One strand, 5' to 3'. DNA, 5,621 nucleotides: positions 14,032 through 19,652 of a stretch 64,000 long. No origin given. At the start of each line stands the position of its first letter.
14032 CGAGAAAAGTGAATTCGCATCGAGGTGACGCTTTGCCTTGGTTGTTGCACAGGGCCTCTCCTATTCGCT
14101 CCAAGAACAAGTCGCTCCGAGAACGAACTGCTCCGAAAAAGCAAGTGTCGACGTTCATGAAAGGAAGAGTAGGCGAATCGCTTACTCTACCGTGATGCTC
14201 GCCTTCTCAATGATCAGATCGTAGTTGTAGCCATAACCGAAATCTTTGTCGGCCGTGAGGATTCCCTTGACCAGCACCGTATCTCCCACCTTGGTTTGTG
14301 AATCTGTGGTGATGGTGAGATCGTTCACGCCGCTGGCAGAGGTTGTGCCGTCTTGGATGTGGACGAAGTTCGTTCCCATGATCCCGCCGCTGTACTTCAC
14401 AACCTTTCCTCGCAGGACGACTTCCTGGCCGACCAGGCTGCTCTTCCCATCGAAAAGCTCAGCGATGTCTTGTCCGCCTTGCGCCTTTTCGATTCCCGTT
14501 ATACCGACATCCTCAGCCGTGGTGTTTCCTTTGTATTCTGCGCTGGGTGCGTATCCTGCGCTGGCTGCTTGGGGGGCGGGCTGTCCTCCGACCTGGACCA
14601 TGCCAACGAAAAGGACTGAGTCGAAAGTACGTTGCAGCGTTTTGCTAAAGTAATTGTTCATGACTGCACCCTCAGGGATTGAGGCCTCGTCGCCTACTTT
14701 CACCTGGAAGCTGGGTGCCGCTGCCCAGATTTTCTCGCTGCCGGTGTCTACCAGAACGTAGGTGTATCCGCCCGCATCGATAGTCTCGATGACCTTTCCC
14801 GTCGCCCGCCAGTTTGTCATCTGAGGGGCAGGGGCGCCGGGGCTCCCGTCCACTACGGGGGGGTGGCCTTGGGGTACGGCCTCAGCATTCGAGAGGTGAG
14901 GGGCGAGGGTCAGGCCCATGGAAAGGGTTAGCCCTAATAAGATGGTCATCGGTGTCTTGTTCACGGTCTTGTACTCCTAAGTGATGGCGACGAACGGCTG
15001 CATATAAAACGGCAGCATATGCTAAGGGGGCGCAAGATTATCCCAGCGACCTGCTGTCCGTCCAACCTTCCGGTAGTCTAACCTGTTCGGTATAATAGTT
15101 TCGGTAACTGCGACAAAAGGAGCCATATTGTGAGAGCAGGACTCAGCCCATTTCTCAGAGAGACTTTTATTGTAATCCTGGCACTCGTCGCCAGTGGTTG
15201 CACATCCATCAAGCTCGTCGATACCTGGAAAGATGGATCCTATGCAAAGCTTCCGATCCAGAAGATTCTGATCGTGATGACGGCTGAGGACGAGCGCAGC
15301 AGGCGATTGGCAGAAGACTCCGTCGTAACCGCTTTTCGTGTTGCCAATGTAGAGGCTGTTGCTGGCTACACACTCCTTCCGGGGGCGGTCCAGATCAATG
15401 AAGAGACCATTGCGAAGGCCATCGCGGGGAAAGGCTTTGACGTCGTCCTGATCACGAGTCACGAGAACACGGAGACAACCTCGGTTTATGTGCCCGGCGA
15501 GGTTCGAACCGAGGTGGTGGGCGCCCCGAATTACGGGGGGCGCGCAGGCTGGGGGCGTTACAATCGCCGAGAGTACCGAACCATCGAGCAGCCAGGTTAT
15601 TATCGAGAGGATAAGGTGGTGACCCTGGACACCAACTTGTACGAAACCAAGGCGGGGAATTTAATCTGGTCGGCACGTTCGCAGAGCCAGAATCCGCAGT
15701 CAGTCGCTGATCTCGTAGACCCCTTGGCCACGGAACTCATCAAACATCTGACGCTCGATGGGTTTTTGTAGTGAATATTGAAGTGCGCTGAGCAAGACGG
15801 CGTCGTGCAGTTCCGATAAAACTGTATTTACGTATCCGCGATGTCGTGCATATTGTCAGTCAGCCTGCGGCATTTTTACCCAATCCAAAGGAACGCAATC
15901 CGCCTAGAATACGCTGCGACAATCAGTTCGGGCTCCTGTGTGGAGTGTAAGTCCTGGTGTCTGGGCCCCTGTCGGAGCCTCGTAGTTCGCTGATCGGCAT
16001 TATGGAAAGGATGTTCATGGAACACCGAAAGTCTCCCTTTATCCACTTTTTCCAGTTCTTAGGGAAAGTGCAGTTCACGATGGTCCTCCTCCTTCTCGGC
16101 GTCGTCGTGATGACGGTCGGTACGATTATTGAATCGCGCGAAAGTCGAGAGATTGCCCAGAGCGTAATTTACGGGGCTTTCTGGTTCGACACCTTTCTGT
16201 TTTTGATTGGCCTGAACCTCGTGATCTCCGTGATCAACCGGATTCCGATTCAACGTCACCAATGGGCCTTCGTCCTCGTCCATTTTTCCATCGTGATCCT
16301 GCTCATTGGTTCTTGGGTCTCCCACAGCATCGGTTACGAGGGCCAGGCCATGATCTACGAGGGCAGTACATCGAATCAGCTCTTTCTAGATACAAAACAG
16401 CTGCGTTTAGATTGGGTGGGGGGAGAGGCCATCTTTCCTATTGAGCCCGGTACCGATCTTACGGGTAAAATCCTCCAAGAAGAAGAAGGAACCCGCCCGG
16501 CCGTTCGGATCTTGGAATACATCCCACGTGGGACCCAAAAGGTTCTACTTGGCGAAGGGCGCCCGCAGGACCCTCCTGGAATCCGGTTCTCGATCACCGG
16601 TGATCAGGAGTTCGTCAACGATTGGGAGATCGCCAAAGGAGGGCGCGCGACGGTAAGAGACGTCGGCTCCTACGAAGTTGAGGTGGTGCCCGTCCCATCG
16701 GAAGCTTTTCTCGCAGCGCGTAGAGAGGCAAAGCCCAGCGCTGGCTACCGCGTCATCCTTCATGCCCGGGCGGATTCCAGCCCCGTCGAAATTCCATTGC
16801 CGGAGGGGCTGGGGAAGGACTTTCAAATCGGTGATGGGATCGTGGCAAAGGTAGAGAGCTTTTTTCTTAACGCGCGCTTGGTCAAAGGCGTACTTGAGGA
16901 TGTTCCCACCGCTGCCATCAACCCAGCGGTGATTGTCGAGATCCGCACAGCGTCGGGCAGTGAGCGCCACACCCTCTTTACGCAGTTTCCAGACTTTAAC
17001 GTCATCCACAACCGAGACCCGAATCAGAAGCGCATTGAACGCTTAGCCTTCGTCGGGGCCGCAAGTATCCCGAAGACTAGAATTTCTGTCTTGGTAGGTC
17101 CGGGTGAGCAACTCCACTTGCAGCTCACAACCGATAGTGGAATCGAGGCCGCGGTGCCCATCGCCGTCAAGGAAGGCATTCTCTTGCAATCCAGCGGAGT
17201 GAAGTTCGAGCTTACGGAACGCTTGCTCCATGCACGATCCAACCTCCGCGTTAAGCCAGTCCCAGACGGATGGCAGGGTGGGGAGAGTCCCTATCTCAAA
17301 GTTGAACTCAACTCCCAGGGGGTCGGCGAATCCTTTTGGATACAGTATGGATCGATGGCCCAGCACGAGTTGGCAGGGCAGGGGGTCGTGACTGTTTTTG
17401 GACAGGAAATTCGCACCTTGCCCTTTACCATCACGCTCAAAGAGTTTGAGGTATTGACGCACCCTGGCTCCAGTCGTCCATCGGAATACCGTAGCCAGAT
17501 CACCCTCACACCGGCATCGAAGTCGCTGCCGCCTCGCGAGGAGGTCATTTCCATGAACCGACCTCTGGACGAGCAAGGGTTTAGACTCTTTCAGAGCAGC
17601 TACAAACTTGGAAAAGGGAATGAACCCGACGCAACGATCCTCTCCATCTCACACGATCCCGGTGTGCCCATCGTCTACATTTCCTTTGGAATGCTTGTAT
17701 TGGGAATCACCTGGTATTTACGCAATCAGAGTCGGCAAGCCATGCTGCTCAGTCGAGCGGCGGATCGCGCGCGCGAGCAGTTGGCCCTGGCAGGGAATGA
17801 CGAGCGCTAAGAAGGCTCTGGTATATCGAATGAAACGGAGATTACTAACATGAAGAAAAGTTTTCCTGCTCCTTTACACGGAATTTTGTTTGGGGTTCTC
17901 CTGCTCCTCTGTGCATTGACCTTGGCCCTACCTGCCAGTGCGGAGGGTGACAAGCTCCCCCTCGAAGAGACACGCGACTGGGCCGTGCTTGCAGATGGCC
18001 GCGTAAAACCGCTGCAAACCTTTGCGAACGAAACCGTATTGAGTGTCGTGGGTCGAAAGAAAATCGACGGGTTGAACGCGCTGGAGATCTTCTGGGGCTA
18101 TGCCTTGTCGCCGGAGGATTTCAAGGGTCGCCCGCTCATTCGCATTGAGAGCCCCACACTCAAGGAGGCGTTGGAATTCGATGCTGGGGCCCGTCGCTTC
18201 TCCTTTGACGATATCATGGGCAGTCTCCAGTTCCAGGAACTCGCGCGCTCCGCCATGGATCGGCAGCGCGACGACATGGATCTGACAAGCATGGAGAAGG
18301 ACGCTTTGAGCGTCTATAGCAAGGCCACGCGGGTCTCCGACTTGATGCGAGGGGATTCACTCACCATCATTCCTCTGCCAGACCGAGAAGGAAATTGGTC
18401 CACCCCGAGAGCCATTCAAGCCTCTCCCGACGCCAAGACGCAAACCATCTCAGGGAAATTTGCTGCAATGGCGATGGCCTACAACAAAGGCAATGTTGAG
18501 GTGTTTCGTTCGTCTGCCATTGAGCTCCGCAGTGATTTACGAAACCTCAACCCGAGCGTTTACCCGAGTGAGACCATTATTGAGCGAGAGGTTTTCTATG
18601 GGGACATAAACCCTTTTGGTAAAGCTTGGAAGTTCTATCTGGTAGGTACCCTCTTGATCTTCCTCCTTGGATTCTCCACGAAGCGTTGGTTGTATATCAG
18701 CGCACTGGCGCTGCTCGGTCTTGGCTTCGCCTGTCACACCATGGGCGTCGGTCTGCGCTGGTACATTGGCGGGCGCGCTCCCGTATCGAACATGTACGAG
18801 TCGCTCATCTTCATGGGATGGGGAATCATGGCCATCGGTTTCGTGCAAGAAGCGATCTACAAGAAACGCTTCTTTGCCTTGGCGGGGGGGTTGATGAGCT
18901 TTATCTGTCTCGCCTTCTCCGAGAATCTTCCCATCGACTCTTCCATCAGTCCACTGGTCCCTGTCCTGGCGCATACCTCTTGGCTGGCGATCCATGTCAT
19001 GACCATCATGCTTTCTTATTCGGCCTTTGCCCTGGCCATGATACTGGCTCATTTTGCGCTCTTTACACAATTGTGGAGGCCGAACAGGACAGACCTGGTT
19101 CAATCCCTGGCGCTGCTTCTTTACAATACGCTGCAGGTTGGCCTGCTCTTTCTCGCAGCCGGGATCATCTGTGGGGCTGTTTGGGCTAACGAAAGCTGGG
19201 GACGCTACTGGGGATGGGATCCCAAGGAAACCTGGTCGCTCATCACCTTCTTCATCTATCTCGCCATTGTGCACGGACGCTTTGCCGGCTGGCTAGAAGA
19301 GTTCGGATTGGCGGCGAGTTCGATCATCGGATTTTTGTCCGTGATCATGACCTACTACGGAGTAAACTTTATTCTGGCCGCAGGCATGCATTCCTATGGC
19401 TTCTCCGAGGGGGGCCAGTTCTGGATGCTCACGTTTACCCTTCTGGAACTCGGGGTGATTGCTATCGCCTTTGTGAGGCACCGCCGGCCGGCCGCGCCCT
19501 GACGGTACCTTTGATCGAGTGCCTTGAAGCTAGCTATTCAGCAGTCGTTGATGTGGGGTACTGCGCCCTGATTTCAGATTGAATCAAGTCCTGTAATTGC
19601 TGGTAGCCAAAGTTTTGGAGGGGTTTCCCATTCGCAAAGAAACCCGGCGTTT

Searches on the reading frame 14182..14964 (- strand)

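Call 5: search_protein_families(library=ncbifam, proteins=[window:14182-14964:-], max_evalue=0.01)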
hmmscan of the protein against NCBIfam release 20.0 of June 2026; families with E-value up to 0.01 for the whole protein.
window:14182-14964:- (260 aa): 0 families

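Call 9: search_protein_families(library=pfam, proteins=[window:14182-14964:-], max_evalue=0.01)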
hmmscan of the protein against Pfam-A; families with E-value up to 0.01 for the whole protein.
window:14182-14964:- (260 aa): 1 family
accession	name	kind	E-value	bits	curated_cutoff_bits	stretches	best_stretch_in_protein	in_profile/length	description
PF17883.6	MBG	-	0.0064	17.4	23.3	0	57-92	56-87/97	MBG domain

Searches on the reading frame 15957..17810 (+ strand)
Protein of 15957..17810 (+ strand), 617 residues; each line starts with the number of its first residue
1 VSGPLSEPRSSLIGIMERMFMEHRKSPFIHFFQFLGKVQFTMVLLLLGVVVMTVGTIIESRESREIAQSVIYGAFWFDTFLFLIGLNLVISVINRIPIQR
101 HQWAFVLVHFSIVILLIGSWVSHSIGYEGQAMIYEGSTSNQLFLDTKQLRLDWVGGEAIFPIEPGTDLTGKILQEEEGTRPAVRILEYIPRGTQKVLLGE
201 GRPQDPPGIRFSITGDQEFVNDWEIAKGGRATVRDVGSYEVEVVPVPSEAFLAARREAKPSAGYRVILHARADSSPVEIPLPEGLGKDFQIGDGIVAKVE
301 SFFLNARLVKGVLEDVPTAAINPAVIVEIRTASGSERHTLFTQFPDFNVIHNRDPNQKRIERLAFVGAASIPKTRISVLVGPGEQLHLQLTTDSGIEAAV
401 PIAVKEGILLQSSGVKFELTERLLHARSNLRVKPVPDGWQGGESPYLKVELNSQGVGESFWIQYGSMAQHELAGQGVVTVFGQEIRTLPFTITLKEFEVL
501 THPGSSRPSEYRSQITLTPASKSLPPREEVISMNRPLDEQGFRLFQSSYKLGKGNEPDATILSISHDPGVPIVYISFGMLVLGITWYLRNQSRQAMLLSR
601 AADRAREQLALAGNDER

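Call 4: search_protein_families(library=pfam, proteins=[window:15957-17810:+], max_evalue=0.01)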
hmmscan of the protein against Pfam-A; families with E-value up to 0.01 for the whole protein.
window:15957-17810:+ (617 aa): 1 family
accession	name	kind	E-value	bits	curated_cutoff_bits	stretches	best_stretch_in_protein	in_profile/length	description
PF05140.19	ResB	-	1.6e-26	93.6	24.6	3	474-553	185-269/486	ResB-like family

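Call 5: search_protein_families(library=ncbifam, proteins=[window:15957-17810:+], max_evalue=0.01)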
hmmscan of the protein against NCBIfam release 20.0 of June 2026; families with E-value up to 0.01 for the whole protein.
window:15957-17810:+ (617 aa): 0 families

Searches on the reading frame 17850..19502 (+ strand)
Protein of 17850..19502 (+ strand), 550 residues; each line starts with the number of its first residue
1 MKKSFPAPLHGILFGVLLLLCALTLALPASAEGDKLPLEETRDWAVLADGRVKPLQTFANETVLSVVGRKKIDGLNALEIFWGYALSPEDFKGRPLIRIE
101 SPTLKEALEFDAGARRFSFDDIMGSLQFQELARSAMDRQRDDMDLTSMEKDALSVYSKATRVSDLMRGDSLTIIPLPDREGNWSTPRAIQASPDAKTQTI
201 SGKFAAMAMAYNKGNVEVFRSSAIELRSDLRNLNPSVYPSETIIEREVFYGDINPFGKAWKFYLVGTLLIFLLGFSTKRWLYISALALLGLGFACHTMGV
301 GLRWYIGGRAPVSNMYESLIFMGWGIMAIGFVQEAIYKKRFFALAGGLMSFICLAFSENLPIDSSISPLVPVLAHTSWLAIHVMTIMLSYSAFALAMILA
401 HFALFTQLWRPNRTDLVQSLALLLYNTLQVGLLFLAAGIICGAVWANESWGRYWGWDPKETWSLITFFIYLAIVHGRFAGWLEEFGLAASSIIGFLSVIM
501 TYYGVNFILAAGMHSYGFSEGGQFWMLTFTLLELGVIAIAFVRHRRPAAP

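Call 4: search_protein_families(library=pfam, proteins=[window:17850-19502:+], max_evalue=0.01)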
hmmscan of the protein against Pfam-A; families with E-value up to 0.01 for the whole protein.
window:17850-19502:+ (550 aa): 1 family
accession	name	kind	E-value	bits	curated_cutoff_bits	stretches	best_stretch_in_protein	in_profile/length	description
PF01578.25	Cytochrom_C_asm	-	5.1e-38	131.3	29.9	1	312-508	1-207/212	Cytochrome C assembly protein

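Call 5: search_protein_families(library=ncbifam, proteins=[window:17850-19502:+], max_evalue=0.01)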
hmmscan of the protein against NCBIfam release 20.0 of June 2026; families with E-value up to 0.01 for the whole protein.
window:17850-19502:+ (550 aa): 2 families
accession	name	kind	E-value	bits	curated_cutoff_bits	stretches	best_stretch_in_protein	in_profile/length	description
TIGR03144.1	cytochr_II_ccsB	equivalog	1.1e-54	185.9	187.6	1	291-517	4-252/252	c-type cytochrome biogenesis protein CcsB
TIGR01191.1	ccmC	subfamily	6e-08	32.8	186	1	380-500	14-128/184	heme ABC transporter permease CcmC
